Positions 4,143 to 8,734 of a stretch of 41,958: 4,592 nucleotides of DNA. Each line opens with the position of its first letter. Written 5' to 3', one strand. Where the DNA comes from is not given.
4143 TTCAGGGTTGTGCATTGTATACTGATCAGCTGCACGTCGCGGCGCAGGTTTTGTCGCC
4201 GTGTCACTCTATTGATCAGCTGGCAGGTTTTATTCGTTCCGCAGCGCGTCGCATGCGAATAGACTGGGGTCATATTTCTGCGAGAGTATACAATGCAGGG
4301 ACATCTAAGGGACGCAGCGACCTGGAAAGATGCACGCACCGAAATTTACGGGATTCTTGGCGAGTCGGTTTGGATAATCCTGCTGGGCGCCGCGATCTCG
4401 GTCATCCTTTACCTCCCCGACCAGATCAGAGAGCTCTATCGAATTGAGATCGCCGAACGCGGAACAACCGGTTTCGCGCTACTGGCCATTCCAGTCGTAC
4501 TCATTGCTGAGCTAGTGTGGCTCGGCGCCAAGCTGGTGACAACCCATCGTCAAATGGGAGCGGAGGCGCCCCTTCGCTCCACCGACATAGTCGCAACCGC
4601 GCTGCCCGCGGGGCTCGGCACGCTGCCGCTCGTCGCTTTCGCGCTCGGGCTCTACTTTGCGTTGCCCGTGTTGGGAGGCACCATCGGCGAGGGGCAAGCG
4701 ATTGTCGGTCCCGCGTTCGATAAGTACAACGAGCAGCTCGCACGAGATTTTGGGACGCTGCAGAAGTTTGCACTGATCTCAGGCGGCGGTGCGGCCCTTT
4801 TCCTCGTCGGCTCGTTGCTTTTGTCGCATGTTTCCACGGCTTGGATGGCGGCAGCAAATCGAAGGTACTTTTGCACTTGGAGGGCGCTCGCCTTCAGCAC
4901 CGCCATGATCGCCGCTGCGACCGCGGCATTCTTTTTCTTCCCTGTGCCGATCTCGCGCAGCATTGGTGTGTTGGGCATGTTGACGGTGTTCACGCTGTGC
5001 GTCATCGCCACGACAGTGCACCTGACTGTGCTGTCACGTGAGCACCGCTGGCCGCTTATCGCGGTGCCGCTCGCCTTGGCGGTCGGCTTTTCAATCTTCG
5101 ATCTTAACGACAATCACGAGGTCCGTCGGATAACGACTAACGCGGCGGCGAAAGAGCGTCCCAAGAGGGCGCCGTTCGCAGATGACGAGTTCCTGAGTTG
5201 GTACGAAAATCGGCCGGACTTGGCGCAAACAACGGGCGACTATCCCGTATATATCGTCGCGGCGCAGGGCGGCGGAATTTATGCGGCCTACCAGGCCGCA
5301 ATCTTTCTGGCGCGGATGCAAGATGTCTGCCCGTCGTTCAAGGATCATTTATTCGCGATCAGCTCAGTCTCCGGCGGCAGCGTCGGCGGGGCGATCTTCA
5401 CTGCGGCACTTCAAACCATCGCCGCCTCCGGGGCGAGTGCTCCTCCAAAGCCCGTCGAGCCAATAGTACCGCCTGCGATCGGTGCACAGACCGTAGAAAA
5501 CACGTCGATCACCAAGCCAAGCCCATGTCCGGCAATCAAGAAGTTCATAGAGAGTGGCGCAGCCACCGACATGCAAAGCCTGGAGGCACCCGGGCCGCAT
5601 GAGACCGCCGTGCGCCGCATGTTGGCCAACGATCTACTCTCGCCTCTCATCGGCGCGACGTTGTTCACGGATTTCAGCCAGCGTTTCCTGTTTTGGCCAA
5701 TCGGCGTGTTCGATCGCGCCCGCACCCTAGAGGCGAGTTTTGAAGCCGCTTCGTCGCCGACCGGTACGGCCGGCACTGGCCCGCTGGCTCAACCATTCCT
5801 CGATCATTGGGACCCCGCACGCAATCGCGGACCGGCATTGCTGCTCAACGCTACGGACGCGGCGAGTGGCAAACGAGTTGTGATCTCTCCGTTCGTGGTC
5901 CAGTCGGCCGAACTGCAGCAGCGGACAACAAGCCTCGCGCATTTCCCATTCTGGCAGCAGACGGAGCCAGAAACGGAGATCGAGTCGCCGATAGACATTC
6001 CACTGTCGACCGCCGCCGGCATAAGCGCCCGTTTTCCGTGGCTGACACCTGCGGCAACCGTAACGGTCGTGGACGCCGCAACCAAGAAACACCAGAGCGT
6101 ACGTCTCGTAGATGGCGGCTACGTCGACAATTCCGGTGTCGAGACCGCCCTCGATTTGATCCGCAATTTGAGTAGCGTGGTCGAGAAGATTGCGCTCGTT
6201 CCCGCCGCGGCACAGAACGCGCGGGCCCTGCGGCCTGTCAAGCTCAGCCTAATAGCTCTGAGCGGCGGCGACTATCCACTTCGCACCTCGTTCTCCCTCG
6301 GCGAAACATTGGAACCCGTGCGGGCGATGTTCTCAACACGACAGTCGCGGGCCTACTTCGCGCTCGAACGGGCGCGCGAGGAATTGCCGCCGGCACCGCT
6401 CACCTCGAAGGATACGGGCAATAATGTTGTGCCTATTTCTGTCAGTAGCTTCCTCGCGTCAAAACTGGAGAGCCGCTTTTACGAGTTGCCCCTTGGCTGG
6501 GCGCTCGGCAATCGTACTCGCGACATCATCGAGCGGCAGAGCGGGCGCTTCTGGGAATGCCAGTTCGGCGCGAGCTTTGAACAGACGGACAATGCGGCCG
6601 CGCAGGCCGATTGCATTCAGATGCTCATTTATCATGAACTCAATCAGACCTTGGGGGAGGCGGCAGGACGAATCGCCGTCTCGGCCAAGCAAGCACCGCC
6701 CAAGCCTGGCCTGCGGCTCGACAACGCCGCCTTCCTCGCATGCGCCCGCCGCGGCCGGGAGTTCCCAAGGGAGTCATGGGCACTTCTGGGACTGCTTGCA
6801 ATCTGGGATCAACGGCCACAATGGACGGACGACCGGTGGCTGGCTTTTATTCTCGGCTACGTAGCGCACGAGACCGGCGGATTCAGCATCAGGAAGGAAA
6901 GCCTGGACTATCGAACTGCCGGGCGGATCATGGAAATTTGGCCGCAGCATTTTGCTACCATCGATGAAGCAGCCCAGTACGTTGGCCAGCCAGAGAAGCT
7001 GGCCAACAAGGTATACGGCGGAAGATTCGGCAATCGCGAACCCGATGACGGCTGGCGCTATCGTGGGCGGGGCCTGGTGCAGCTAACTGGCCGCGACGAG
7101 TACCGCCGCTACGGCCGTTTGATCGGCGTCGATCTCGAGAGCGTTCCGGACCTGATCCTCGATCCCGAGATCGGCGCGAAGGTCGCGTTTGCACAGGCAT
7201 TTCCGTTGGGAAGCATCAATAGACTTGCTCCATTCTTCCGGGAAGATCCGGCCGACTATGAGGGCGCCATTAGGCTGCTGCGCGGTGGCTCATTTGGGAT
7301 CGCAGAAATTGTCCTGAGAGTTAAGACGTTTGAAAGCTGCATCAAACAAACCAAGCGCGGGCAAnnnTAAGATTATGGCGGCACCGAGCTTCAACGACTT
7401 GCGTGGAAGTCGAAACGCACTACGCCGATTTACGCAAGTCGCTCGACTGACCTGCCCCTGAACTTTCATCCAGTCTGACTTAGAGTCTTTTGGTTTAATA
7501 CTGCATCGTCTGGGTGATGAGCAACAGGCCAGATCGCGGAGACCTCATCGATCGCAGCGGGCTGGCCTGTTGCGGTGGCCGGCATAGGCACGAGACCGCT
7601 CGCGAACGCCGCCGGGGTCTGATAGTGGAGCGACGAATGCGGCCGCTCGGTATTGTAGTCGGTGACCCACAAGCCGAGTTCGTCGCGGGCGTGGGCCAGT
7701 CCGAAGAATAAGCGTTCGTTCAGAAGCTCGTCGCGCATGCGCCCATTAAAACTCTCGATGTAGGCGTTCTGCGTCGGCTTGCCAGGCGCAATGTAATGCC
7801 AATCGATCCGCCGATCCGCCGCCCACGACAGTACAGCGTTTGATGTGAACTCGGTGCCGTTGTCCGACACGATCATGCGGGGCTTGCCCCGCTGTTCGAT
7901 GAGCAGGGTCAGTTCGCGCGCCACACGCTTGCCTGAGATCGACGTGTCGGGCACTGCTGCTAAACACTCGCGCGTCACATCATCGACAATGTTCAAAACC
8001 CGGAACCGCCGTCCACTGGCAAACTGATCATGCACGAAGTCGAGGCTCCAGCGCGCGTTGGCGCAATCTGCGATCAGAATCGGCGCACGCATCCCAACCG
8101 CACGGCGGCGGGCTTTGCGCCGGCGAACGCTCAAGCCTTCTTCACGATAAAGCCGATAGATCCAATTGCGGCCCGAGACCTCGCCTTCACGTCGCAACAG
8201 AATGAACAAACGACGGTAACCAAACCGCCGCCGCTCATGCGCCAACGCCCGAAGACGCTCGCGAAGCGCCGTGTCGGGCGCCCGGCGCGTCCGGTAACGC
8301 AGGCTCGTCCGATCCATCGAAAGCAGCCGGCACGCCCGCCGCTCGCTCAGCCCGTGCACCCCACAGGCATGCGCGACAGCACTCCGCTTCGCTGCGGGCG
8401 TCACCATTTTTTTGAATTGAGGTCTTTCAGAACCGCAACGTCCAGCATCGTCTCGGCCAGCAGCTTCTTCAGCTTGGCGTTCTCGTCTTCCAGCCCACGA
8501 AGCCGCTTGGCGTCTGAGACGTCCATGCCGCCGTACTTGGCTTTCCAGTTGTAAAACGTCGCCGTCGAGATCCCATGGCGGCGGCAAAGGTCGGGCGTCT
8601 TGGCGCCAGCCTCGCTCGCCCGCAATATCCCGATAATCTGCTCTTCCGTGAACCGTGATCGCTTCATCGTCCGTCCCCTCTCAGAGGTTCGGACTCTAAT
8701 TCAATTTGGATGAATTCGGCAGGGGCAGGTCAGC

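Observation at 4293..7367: Single polypeptide combining a polytopic membrane domain, a patatin-like phospholipase and a GH19 lysozyme-like domain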

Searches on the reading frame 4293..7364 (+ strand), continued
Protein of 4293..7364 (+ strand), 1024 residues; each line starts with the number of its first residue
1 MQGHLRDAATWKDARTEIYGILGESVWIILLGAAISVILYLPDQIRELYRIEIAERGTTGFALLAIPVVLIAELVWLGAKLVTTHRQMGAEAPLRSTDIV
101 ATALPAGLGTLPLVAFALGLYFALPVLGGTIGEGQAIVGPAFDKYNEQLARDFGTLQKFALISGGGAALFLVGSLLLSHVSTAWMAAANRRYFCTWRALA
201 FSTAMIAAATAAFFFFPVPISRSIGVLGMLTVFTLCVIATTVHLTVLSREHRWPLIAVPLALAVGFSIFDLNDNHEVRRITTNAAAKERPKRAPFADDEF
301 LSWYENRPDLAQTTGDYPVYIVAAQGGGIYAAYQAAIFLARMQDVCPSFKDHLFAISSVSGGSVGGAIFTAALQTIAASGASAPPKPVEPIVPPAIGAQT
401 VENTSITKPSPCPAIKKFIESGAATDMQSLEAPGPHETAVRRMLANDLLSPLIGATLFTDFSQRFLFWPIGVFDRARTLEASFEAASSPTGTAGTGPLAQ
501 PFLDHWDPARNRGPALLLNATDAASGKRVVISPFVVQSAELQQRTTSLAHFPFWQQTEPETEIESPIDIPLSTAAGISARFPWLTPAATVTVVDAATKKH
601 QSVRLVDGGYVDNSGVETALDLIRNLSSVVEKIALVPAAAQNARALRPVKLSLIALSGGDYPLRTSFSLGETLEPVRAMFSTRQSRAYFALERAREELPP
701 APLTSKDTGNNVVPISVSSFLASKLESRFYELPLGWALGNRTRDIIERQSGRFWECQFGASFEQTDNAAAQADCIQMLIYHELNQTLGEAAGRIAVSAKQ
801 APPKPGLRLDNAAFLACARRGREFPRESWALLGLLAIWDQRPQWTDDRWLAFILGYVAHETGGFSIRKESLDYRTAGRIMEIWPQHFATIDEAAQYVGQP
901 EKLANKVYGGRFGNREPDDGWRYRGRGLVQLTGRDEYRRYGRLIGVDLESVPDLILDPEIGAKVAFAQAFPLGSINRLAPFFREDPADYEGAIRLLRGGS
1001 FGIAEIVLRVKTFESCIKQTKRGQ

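Call 75: find_encoding_contigs(protein=P0005, flank=7000, max_places=1)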
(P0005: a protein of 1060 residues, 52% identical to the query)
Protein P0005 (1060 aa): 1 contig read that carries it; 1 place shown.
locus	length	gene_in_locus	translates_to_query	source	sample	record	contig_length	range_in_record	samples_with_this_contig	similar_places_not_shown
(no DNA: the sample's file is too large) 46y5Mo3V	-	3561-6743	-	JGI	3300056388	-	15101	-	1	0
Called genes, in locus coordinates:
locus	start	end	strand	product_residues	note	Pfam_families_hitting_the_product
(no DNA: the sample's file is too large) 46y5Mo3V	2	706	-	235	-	?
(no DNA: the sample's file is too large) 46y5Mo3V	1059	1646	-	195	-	-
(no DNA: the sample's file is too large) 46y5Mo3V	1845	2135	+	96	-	-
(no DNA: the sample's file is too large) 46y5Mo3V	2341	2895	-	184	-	-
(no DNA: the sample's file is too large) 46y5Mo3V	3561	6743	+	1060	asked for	PF01734:Patatin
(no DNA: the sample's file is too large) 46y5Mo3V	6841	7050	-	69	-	-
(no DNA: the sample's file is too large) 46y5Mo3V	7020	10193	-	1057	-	PF13676:TIR_2, PF13176:TPR_7 (faint), PF00931:NB-ARC (weak), PF25199:nSTAND_NTPase5 (faint), PF00515:TPR_1 (faint), PF13374:TPR_10 (faint), PF07719:TPR_2 (faint), PF13424:TPR_12, +4 more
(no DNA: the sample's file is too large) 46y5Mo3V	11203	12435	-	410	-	PF22022:Phage_int_M (faint), PF00589:Phage_integrase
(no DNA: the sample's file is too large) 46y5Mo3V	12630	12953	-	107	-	-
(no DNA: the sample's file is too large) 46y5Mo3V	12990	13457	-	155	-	-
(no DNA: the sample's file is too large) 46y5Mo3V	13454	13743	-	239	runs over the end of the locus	PF01656:CbiA, PF09140:MipZ (faint), PF13614:AAA_31 (weak)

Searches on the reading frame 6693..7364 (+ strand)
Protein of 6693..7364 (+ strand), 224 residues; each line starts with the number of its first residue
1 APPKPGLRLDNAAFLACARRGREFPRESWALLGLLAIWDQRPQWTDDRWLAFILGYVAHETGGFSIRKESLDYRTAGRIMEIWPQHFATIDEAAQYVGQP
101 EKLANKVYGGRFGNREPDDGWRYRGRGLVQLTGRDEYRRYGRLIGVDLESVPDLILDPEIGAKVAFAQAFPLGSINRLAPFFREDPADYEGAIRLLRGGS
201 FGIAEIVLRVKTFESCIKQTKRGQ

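Call 60: search_solved_structures(query=window:6693-7364:+, max_evalue=0.00001, show_alignments=5)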
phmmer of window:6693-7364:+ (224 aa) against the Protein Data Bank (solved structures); distinct sequences matched with E-value up to 0.00001: 6.
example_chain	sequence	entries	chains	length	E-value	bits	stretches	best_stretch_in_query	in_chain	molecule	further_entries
9ms6_A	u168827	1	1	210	1.1e-20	77.4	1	51-205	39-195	PWe1 endolysin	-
4ok7_A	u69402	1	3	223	5.5e-17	65.2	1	51-165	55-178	Endolysin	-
7r6s_A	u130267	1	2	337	3.4e-16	62.7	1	50-167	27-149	Putative bacteriophage protein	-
8p8e_AAA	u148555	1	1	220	1.1e-15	60.9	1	48-170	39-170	Glycoside hydrolase family protein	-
9eoi_A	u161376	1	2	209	6.6e-15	58.4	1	34-205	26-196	Putative lytic enzyme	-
8xcl_A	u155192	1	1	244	2.8e-06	30.2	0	94-142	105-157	EF-hand domain-containing protein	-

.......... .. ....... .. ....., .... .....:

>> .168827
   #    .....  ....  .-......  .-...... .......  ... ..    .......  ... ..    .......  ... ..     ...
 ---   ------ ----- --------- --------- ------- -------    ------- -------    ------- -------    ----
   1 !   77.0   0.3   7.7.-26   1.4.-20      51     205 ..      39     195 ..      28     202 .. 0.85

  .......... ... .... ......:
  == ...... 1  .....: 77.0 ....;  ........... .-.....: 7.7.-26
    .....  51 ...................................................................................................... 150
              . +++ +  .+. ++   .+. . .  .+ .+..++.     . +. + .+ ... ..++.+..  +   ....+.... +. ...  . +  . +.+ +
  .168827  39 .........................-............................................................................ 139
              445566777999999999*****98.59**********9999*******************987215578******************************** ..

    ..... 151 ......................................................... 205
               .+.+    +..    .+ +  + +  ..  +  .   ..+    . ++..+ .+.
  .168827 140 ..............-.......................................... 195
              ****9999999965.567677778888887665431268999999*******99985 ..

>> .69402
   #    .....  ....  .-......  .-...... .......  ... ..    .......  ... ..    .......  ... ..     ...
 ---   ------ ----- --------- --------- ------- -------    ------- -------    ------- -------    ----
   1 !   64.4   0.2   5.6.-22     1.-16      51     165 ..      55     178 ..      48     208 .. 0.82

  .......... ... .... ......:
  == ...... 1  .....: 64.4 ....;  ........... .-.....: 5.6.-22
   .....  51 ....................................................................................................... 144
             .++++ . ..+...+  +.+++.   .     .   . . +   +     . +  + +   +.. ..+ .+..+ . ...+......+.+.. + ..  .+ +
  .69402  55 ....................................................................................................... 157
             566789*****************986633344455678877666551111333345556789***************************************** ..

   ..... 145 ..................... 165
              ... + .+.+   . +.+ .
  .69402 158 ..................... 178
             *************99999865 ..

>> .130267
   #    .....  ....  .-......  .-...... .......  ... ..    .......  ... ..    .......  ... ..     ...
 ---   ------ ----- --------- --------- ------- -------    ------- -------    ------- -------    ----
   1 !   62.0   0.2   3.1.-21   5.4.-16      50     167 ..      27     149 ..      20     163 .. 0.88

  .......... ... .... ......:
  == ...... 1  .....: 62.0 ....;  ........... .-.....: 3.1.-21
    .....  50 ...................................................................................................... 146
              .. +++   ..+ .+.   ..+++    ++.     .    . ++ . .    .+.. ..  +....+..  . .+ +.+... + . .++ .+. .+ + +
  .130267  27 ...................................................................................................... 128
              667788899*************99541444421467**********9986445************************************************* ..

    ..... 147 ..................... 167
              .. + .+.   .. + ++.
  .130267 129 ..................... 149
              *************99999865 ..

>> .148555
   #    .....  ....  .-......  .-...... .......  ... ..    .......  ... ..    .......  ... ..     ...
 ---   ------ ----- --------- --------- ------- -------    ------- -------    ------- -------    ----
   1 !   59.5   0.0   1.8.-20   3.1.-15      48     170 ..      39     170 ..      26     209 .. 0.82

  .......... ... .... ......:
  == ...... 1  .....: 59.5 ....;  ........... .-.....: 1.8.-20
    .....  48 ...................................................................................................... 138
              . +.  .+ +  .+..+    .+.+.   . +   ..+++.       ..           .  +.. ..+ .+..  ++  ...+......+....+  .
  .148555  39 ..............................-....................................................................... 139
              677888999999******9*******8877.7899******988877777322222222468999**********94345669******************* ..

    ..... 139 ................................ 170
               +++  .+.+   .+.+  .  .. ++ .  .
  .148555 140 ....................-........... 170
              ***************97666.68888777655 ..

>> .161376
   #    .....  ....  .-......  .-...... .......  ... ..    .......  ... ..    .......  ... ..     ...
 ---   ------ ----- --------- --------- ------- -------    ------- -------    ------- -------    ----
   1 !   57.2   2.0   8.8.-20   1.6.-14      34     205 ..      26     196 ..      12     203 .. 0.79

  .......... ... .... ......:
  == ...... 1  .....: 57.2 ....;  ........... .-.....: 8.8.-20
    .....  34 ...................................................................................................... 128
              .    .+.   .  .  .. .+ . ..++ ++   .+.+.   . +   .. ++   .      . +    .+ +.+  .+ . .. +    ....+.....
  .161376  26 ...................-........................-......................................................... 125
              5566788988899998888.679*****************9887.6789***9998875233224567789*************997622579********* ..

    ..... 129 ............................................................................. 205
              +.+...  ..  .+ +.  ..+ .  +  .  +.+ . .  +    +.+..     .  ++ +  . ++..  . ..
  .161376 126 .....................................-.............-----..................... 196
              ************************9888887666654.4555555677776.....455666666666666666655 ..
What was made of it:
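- Closest known: GH19 endolysins of phages and prophages. Different: Asn188 of PaGH19Lys aligns with Arg here (call 60).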

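Call 77: find_homologous_proteins(query=window:6693-7364:+, max_evalue=1e-10)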
Query window:6693-7364:+ (224 aa): 204 proteins with E <= 1e-10 among 763 candidates; the best 120 are listed.
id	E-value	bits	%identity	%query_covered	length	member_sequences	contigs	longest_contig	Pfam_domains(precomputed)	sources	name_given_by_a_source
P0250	1.0e-76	276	72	76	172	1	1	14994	-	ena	-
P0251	1.6e-45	173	70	52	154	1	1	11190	PF00182.25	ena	-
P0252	4.0e-40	156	48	76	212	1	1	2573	-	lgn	-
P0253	3.9e-36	143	47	69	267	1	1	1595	PF00182.25,PF01471.24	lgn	-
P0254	3.5e-34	136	49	66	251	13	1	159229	PF00182.25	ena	-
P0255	4.4e-34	136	46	71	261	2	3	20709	PF00182.25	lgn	-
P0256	8.7e-34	135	44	70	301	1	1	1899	PF00182.25,PF01471.24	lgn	-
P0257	1.2e-33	135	40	93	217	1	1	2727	-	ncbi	-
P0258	3.0e-33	133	45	70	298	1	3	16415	PF00182.25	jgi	jgi:putative chitinase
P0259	4.3e-33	133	48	72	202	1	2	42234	-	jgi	jgi:putative chitinase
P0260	5.2e-33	132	48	66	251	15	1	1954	PF00182.25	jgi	jgi:putative chitinase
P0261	1.4e-32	131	38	89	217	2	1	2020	PF00182.25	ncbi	-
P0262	1.9e-32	131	46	70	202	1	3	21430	PF00182.25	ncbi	ncbi:MAG: glycoside hydrolase family 19 protein [Caulobacteraceae bacterium]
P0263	2.5e-32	130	38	92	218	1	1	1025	-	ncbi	-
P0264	4.9e-32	129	45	68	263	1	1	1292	PF00182.25,PF01471.24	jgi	jgi:putative chitinase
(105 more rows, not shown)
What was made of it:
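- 6705..7364 (+): GH19 endolysin-type, lysozyme-like module, aa 805-1024. Stand-alone GH19 proteins reach up to 48% identity (call 77).
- Closest known: GH19 endolysins of phages and prophages. Same: Up to 48% identity to stand-alone GH19 proteins (call 77).
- This clade's GH19 module stays 44-48% identical to stand-alone endolysin-type proteins (call 77).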

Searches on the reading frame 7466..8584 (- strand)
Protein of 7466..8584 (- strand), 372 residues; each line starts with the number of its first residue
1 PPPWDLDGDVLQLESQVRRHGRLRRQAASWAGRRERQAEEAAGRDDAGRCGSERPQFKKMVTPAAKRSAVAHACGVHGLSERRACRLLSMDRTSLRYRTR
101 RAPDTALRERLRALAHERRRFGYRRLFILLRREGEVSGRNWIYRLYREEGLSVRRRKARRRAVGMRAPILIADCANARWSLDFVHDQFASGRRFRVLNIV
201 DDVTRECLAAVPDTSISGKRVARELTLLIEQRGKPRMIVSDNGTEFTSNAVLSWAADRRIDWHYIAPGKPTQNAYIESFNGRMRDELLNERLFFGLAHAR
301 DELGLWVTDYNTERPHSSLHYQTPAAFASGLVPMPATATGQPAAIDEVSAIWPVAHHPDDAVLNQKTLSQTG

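Call 8: search_protein_families(library=pfam, proteins=[window:7466-8584:-], max_evalue=0.001)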
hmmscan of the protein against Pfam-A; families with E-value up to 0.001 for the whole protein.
window:7466-8584:- (372 aa): 4 families
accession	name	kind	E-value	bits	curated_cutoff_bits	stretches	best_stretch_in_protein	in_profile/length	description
PF13683.12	rve_3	-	4.5e-30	103.6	26.5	1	259-324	2-67/67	Integrase core domain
PF00665.32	rve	-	6.5e-21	75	32.6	1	174-270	3-102/102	Integrase core domain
PF13276.12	HTH_21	-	4.9e-09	36.7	28.1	1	105-158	4-59/60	HTH-like domain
PF13333.12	rve_2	-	7.7e-05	23.2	22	1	277-327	1-51/56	Integrase core domain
